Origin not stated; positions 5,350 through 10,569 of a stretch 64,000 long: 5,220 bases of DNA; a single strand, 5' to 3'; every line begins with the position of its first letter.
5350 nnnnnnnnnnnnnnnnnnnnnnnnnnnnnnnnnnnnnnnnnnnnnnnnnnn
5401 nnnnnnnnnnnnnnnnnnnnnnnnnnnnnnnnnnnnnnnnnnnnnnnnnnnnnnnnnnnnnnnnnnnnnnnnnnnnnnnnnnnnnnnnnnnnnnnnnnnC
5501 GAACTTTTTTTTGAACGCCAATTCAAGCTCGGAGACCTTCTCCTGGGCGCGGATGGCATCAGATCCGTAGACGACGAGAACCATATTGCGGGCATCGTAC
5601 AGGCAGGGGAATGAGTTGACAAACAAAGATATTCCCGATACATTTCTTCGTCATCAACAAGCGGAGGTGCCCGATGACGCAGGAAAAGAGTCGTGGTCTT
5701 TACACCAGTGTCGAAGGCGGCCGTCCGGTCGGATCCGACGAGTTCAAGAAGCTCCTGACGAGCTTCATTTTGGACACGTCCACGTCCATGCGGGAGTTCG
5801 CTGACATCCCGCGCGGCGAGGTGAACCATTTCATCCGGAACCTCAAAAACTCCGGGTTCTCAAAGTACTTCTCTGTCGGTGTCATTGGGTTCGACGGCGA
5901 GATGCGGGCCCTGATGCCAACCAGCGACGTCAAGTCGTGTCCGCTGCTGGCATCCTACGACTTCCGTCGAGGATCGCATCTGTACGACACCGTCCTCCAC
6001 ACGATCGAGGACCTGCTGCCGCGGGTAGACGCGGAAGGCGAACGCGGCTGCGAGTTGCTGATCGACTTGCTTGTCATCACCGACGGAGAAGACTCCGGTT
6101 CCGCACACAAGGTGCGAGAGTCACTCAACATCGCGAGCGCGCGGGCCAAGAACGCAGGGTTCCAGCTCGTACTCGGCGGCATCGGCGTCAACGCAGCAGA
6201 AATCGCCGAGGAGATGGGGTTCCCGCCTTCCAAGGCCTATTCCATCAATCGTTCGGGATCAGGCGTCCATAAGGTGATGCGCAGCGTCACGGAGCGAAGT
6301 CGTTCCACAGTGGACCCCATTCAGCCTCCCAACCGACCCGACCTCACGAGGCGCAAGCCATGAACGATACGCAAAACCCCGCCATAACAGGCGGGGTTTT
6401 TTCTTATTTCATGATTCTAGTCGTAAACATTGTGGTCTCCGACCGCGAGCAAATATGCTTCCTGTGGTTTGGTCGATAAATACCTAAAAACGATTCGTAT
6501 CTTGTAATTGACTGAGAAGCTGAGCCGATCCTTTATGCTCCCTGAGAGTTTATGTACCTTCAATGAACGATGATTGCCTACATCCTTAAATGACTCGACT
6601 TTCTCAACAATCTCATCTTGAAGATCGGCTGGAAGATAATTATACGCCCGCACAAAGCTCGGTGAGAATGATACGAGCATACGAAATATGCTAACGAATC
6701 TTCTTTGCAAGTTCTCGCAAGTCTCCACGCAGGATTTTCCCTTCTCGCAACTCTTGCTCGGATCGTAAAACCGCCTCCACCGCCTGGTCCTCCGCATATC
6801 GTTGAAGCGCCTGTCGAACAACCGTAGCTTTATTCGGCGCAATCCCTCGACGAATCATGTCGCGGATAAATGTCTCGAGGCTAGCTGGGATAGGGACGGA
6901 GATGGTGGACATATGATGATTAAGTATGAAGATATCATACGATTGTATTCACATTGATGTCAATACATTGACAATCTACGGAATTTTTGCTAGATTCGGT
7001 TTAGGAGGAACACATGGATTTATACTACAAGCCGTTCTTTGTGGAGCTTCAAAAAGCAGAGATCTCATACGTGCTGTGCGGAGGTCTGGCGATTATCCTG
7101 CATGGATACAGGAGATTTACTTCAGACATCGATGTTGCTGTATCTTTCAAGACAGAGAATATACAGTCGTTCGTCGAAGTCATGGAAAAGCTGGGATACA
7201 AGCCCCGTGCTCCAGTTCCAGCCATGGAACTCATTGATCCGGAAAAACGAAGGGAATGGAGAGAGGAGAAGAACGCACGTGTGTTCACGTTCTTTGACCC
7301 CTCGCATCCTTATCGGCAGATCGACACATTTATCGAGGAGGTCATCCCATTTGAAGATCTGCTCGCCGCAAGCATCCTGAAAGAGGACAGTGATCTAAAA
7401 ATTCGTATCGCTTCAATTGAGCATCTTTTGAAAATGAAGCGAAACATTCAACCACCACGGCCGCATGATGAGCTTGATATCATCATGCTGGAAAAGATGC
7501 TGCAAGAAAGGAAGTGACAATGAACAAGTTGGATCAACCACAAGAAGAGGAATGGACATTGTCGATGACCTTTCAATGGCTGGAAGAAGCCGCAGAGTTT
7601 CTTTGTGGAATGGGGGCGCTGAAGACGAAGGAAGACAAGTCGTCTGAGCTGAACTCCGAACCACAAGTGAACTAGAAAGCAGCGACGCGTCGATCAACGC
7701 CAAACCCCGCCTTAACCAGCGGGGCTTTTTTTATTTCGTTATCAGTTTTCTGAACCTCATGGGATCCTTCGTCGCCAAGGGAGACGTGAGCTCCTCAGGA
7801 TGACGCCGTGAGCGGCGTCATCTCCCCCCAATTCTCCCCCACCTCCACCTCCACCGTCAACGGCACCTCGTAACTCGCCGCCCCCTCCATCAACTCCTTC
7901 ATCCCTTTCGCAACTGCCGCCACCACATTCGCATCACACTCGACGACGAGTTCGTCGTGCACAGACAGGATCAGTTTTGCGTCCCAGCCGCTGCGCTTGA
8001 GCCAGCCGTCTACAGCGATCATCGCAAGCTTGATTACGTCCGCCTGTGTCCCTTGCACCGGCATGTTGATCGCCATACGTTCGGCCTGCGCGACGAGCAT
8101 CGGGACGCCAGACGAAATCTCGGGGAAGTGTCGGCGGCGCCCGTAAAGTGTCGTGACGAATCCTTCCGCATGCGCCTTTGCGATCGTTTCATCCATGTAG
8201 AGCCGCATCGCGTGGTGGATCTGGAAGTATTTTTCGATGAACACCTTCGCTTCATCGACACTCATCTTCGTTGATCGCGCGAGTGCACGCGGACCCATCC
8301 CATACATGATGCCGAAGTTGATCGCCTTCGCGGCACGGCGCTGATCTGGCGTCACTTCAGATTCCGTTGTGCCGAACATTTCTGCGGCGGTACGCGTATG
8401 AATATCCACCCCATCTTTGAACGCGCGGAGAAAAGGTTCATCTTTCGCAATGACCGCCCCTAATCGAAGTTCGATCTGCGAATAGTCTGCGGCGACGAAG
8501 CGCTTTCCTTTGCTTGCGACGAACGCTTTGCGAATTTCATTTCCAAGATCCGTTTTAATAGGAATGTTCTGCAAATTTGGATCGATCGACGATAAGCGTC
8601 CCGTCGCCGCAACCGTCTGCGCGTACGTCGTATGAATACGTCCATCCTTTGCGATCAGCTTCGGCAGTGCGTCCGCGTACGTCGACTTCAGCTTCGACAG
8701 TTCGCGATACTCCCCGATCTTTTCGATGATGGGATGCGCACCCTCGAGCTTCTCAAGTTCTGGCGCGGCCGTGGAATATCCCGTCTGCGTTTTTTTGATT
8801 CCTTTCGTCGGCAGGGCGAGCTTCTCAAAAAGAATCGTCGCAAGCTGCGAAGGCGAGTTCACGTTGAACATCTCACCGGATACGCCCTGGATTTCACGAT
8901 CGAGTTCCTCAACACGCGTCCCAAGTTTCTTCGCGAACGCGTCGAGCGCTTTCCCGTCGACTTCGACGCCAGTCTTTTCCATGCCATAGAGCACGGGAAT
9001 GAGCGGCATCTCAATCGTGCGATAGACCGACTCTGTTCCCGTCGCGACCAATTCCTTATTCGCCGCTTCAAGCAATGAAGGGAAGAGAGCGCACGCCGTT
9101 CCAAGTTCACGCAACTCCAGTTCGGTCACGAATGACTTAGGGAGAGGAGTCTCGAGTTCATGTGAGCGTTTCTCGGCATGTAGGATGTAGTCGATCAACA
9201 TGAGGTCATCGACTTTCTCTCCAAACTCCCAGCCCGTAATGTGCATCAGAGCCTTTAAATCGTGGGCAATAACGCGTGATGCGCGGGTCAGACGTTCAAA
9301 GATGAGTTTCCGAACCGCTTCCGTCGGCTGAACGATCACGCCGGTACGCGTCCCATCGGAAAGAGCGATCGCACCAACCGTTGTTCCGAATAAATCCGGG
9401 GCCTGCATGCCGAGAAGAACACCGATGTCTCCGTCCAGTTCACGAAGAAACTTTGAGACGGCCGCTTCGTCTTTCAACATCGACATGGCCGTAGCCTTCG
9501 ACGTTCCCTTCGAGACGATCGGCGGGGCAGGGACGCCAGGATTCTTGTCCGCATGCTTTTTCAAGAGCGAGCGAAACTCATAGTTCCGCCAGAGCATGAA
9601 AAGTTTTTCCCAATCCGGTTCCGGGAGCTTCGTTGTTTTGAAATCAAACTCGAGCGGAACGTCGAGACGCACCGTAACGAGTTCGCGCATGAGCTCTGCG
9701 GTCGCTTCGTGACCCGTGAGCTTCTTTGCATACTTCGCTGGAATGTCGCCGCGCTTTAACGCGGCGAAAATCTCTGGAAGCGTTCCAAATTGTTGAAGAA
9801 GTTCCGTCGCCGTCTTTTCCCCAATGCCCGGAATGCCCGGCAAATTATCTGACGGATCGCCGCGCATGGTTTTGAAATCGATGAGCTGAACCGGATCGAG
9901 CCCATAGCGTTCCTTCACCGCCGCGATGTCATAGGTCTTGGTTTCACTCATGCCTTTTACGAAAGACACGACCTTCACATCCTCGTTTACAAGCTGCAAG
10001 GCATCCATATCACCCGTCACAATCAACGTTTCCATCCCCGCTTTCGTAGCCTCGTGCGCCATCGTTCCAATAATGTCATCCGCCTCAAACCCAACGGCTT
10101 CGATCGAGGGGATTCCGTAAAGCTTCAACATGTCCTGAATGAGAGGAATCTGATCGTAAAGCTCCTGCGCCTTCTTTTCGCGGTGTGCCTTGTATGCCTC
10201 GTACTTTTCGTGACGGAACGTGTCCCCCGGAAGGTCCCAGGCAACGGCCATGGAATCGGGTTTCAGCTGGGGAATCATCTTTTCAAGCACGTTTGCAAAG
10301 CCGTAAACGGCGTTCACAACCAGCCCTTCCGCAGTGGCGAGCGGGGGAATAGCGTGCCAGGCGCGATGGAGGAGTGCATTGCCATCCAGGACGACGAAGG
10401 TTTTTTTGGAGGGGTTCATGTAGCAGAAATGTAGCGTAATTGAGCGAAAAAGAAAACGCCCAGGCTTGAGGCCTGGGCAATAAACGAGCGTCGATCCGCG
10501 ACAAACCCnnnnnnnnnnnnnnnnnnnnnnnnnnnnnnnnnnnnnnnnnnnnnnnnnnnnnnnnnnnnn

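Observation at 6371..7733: ParD-ParE cassette plus a nucleotidyltransferase, bracketed by duplicated terminator hairpins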

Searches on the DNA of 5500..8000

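Call 82: search_rna_families(source=window, start=5500, end=8000, threshold=evalue, max_evalue=1)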
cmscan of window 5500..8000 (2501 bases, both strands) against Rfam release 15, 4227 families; matches with E-value up to 1: 2.
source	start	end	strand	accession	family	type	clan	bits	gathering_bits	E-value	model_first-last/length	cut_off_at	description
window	6323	6408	+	RF01772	rnk_pseudo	Cis-reg; leader;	-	30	55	0.018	1-108/108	no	Pseudomonas rnk leader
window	6366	6470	-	RF01772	rnk_pseudo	Cis-reg; leader;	-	25.5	55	0.18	1-108/108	no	Pseudomonas rnk leader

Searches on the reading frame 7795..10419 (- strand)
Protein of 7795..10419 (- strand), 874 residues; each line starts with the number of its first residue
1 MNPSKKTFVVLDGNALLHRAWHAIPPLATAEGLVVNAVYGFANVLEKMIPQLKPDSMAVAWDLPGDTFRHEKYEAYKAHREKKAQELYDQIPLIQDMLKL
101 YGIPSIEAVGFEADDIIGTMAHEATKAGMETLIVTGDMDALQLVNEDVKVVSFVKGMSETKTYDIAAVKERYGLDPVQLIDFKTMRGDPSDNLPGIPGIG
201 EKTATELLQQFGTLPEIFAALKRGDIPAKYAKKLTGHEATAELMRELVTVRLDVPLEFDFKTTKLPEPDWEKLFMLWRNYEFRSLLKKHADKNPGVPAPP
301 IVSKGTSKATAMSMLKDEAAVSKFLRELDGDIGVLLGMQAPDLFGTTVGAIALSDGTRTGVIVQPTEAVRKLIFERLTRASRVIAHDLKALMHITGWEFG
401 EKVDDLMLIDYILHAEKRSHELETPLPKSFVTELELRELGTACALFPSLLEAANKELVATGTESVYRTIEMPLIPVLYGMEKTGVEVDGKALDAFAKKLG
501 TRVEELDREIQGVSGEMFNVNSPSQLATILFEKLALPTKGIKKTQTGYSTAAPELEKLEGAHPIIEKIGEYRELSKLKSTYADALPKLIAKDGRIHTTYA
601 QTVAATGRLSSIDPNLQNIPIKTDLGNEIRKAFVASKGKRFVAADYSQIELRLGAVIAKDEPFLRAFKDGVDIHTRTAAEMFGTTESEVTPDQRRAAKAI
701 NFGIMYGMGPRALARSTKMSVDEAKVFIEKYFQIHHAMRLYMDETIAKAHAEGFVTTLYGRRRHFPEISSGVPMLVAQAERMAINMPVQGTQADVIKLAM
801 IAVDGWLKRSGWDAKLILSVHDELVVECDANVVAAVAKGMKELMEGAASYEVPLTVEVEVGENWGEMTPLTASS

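Call 50: find_homologous_proteins(query=window:7795-10419:-, max_evalue=1e-100)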
Query window:7795-10419:- (874 aa): 7768 proteins with E <= 1e-100 among 8000 candidates; the best 120 are listed.
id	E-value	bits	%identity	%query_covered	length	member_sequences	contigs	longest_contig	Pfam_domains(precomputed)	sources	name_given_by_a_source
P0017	0.0e+0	1948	100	100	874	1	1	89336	PF01367.26,PF02739.23,PF00476.27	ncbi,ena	-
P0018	0.0e+0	1172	61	99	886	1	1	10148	PF01367.26,PF02739.23,PF00476.27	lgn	-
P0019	0.0e+0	1156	61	99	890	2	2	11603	PF01367.26,PF02739.23,PF00476.27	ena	-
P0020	0.0e+0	1143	60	100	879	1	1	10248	PF01367.26,PF02739.23,PF22619.3,PF00476.27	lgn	-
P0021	0.0e+0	1139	60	99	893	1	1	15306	PF01367.26,PF02739.23,PF00476.27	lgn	-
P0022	0.0e+0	1139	60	99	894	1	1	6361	PF01367.26,PF02739.23,PF00476.27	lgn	-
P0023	0.0e+0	1136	61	99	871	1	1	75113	PF01367.26,PF02739.23,PF00476.27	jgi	jgi:DNA polymerase-1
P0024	0.0e+0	1135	60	99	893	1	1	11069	PF01367.26,PF02739.23,PF00476.27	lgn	-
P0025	0.0e+0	1134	60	99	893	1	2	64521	PF01367.26,PF02739.23,PF00476.27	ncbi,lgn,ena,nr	ncbi:DNA polymerase I [bacterium]|nr:DNA polymerase I [bacterium]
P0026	0.0e+0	1131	59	99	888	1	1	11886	PF01367.26,PF02739.23,PF00476.27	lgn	-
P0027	0.0e+0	1128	59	99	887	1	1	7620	PF01367.26,PF02739.23,PF00476.27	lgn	-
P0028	0.0e+0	1124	59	99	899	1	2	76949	PF01367.26,PF02739.23,PF00476.27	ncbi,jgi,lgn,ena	-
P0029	0.0e+0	1124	60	99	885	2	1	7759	PF01367.26,PF02739.23,PF00476.27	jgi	-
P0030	0.0e+0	1121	59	99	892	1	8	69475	PF01367.26,PF02739.23,PF00476.27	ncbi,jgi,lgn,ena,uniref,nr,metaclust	ncbi:DNA polymerase I [Candidatus Uhrbacteria bacterium RIFOXYB12_FULL_58_10]|uniref:DNA polymerase 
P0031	0.0e+0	1118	58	99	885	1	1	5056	PF01367.26,PF02739.23,PF00476.27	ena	-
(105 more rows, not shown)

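Call 51: find_encoding_contigs(protein=P0018, flank=4500, max_places=2)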
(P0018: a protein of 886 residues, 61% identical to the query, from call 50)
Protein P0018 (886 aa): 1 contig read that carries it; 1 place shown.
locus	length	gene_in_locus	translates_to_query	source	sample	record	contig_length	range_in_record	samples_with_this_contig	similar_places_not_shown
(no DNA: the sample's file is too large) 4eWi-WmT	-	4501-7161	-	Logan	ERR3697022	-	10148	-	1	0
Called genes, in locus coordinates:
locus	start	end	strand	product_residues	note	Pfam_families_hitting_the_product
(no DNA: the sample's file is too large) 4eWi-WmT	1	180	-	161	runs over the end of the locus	?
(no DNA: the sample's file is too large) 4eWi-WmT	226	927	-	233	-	PF02683:DsbD_TM, PF13386:DsbD_2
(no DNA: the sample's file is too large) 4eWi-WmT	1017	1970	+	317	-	PF10648:Gmad2 (faint), PF10646:Germane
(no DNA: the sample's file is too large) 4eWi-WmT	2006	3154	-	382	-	-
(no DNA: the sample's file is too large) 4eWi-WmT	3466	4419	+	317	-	-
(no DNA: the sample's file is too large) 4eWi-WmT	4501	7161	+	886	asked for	PF02739:5_3_exonuc_N, PF01367:5_3_exonuc, PF00476:DNA_pol_A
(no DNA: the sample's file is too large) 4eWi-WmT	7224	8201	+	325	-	PF06144:DNA_pol3_delta (faint), PF21694:DNA_pol3_delta_C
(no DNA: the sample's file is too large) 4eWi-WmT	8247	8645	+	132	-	-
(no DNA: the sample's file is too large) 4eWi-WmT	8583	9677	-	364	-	PF02646:RmuC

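Call 52: find_encoding_contigs(protein=P0019, flank=4500, max_places=2)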
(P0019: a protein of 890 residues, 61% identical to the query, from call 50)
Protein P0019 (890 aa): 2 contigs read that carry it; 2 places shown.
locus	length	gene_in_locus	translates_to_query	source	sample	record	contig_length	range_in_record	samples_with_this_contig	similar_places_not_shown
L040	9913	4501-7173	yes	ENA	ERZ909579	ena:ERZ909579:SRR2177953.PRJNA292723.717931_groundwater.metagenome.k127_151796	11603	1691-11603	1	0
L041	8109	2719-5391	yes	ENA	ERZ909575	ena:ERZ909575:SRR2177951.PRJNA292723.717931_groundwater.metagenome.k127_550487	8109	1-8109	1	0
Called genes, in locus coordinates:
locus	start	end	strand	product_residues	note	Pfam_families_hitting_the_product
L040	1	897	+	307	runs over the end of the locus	PF02899:Phage_int_SAM_1, PF13495:Phage_int_SAM_4 (weak), PF00589:Phage_integrase, PF22823:MrpR_C_cat (weak)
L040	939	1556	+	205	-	-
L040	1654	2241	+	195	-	-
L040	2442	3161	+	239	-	-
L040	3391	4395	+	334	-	PF10648:Gmad2, PF10646:Germane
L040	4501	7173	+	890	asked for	PF02739:5_3_exonuc_N, PF01367:5_3_exonuc, PF00476:DNA_pol_A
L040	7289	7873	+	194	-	-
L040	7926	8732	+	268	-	PF02578:Cu-oxidase_4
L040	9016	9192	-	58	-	-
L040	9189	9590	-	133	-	-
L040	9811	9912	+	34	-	?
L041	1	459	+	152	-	?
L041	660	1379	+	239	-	-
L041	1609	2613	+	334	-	PF10648:Gmad2, PF10646:Germane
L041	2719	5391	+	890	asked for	PF02739:5_3_exonuc_N, PF01367:5_3_exonuc, PF00476:DNA_pol_A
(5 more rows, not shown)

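Call 53: find_encoding_contigs(protein=P0023, flank=4500, max_places=2)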
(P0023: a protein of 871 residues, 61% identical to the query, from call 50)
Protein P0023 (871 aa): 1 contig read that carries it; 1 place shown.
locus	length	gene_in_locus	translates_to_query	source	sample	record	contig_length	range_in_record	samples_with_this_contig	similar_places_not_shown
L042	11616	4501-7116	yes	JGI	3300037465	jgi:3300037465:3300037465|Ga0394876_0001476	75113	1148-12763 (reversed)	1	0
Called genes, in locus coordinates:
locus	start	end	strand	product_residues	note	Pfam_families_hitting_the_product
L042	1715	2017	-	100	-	-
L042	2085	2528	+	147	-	-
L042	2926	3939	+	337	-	PF10648:Gmad2, PF10646:Germane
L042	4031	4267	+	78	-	PF02604:PhdYeFM_antitox (weak)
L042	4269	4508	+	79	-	-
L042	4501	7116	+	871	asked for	PF02739:5_3_exonuc_N, PF01367:5_3_exonuc, PF00476:DNA_pol_A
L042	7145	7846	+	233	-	PF02578:Cu-oxidase_4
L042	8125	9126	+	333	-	PF06144:DNA_pol3_delta, PF21694:DNA_pol3_delta_C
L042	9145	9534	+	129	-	-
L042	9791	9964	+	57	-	-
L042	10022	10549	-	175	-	-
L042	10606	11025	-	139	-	-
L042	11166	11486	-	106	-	-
